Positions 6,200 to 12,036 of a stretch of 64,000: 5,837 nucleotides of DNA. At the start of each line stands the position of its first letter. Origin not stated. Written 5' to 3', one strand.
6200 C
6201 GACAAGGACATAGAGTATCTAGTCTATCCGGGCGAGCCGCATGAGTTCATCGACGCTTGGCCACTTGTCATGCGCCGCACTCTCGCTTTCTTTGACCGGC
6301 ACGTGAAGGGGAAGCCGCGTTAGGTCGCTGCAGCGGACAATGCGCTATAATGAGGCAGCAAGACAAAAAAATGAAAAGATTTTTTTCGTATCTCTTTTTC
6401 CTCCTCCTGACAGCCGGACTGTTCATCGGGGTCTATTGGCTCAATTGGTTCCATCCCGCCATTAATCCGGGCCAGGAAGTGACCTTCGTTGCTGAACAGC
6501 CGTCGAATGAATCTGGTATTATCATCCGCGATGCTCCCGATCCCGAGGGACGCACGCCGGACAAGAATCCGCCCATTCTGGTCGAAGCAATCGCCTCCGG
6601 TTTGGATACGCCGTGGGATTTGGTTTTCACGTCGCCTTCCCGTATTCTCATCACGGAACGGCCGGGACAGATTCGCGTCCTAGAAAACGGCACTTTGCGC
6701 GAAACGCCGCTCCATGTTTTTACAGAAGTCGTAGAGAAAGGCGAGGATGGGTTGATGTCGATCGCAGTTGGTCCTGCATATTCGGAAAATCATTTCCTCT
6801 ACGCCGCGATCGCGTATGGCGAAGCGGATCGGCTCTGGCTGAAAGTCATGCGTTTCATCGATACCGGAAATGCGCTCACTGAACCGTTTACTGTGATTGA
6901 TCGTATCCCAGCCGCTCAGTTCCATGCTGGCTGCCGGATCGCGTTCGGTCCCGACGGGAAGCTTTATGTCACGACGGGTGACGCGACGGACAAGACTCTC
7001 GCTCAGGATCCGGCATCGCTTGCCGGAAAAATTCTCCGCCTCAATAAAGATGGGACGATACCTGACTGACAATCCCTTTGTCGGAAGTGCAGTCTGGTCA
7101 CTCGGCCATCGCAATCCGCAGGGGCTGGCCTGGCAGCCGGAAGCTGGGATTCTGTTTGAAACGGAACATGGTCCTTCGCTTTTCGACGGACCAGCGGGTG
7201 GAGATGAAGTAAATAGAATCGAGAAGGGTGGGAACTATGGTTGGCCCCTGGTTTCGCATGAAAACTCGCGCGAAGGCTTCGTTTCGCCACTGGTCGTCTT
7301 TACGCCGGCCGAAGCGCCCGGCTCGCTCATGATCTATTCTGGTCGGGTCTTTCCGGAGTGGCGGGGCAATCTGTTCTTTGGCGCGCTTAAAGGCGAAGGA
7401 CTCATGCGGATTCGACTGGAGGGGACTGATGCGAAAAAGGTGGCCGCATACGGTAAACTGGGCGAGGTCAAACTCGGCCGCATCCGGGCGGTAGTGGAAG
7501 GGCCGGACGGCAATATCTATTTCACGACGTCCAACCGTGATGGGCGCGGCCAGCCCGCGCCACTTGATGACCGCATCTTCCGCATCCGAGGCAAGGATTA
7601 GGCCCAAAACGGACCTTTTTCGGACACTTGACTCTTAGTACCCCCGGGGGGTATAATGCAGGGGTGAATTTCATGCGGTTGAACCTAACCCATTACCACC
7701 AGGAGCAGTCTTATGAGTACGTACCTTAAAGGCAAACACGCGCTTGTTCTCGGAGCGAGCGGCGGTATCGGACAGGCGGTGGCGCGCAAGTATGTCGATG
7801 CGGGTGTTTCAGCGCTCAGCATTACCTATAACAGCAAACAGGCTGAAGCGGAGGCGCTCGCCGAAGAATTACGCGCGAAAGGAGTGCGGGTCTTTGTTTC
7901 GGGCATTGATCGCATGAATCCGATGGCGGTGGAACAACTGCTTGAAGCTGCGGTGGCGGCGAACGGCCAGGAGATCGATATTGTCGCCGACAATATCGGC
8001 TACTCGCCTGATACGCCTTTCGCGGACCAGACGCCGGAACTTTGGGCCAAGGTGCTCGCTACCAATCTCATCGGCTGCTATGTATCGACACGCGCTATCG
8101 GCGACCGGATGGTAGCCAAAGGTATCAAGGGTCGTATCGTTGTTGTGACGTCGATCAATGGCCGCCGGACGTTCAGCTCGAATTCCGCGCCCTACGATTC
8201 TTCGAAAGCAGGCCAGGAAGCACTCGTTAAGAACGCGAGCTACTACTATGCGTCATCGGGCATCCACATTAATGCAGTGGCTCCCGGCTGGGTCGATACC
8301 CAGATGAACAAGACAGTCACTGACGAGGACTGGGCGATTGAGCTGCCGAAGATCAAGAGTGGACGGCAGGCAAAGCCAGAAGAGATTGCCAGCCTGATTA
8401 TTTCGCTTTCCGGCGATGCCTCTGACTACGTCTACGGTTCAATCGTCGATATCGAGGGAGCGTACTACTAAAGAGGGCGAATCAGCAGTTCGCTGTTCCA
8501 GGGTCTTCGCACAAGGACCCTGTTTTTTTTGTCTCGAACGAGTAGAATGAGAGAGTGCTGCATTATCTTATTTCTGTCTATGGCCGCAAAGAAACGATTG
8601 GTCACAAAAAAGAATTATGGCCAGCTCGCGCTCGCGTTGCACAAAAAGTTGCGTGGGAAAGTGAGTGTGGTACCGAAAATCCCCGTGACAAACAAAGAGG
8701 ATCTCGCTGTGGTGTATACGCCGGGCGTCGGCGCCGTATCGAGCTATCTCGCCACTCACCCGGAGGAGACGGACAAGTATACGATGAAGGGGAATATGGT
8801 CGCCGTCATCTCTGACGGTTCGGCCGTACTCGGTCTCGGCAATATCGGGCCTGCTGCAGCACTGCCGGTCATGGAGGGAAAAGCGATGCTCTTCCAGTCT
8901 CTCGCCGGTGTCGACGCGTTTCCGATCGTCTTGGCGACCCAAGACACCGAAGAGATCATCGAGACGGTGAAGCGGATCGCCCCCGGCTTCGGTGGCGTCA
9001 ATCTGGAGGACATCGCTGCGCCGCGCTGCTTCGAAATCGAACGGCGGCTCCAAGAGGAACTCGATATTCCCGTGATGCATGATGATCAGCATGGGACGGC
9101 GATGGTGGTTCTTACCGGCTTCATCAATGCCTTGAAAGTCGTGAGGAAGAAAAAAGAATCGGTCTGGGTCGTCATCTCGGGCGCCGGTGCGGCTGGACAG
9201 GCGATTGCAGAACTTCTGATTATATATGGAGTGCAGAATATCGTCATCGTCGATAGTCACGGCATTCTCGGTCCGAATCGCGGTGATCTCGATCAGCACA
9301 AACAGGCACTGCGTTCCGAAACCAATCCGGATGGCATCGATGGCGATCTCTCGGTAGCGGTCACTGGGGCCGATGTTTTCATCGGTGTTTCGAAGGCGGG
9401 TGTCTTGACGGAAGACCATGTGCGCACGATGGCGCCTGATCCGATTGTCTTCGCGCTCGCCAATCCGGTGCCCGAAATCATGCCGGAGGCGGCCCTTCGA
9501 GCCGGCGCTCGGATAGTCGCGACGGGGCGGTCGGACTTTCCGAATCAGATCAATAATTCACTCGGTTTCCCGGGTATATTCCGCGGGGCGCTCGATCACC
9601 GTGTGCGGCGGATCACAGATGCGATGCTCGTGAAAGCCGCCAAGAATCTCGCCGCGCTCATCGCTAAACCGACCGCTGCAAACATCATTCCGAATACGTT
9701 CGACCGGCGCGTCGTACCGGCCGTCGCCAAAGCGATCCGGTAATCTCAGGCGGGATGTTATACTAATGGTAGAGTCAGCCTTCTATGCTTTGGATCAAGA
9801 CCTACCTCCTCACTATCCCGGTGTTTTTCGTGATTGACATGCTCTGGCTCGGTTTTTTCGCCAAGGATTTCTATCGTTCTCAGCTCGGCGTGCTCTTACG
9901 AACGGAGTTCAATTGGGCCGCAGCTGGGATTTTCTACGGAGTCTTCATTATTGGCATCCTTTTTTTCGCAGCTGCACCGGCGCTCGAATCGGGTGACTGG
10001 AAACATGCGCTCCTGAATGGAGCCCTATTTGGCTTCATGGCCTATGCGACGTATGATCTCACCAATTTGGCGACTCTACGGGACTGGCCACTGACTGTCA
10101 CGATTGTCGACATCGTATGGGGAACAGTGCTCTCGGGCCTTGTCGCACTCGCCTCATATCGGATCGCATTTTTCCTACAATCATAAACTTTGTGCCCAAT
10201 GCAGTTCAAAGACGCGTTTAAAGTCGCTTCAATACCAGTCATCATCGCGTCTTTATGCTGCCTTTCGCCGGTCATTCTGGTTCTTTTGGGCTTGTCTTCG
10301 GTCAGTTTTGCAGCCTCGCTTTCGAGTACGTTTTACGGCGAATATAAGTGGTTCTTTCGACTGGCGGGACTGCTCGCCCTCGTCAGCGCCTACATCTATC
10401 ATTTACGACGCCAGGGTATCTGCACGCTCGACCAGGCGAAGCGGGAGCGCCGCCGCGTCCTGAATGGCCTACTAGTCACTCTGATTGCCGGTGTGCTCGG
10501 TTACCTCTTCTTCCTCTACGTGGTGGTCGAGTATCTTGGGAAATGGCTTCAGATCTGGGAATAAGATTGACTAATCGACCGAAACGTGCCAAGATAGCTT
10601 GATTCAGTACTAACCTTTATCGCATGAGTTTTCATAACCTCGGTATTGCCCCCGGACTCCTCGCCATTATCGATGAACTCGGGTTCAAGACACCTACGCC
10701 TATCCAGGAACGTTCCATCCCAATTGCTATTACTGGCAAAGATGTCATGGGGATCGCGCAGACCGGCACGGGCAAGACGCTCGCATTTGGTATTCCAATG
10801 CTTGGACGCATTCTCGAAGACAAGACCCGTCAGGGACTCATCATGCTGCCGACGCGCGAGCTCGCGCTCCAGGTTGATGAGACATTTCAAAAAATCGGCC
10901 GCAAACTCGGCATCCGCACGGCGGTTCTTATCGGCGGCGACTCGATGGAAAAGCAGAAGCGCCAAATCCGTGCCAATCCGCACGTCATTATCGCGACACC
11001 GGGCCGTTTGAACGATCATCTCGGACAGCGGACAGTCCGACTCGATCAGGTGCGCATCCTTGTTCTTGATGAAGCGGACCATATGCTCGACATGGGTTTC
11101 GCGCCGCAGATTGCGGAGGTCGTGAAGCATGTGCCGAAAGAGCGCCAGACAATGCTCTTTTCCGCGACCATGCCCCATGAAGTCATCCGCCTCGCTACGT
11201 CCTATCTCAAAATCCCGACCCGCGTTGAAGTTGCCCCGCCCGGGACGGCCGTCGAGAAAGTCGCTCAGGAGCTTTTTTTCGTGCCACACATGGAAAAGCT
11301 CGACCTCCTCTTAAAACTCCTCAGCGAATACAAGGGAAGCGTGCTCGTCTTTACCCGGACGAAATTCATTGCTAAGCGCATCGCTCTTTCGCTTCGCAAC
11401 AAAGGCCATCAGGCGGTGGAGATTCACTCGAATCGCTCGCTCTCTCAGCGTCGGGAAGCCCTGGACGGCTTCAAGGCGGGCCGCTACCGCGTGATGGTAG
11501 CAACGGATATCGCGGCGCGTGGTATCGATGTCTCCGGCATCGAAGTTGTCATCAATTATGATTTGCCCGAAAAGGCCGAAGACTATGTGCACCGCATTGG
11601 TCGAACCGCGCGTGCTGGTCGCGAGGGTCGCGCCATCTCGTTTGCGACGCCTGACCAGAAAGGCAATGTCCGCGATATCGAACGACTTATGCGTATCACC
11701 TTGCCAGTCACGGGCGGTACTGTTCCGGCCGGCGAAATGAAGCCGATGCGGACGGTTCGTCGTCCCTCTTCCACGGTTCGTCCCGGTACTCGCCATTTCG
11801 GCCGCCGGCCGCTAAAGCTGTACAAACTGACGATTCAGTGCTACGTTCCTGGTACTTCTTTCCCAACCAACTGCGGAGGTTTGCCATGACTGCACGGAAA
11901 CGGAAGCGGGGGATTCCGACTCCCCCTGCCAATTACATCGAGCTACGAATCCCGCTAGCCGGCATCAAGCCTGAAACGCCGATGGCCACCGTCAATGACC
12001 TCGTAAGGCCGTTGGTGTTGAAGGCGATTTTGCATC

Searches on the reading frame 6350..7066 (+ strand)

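Call 62: search_protein_families(library=pfam, proteins=[window:6350-7066:+], max_evalue=0.001)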
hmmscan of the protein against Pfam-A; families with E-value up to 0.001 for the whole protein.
window:6350-7066:+ (239 aa): 1 family
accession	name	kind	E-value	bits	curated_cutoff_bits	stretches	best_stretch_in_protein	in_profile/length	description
PF07995.17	GSDH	-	5.2e-37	128.3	25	1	85-238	1-160/332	Glucose / Sorbosone dehydrogenase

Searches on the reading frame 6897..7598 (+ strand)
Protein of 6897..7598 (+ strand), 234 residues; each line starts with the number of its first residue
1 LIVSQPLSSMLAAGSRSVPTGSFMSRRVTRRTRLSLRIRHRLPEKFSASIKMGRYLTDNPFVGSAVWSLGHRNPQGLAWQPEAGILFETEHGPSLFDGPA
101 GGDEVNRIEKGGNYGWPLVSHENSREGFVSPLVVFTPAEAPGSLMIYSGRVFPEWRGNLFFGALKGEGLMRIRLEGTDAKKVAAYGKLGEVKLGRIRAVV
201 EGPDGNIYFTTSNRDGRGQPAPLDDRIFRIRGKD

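Call 62: search_protein_families(library=pfam, proteins=[window:6897-7598:+], max_evalue=0.001)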
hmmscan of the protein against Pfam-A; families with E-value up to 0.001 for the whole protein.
window:6897-7598:+ (234 aa): 1 family
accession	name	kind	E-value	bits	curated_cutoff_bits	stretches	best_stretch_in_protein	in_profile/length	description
PF07995.17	GSDH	-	6.2e-49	167.5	25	1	53-217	157-329/332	Glucose / Sorbosone dehydrogenase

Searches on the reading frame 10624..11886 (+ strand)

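Call 63: search_protein_families(library=pfam, proteins=[window:10624-11886:+], max_evalue=0.001)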
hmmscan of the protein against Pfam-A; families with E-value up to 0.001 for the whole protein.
window:10624-11886:+ (421 aa): 3 families
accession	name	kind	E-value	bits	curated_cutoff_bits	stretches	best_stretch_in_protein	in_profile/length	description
PF00270.35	DEAD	-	1.5e-53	181.4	26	1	25-187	1-164/167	DEAD/DEAH box helicase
PF00271.37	Helicase_C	-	7.4e-31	107.1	23.5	1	224-332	1-110/110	Helicase conserved C-terminal domain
PF04851.21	ResIII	-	4.7e-08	33.6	22.5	1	44-184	29-163/164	Type III restriction enzyme, res subunit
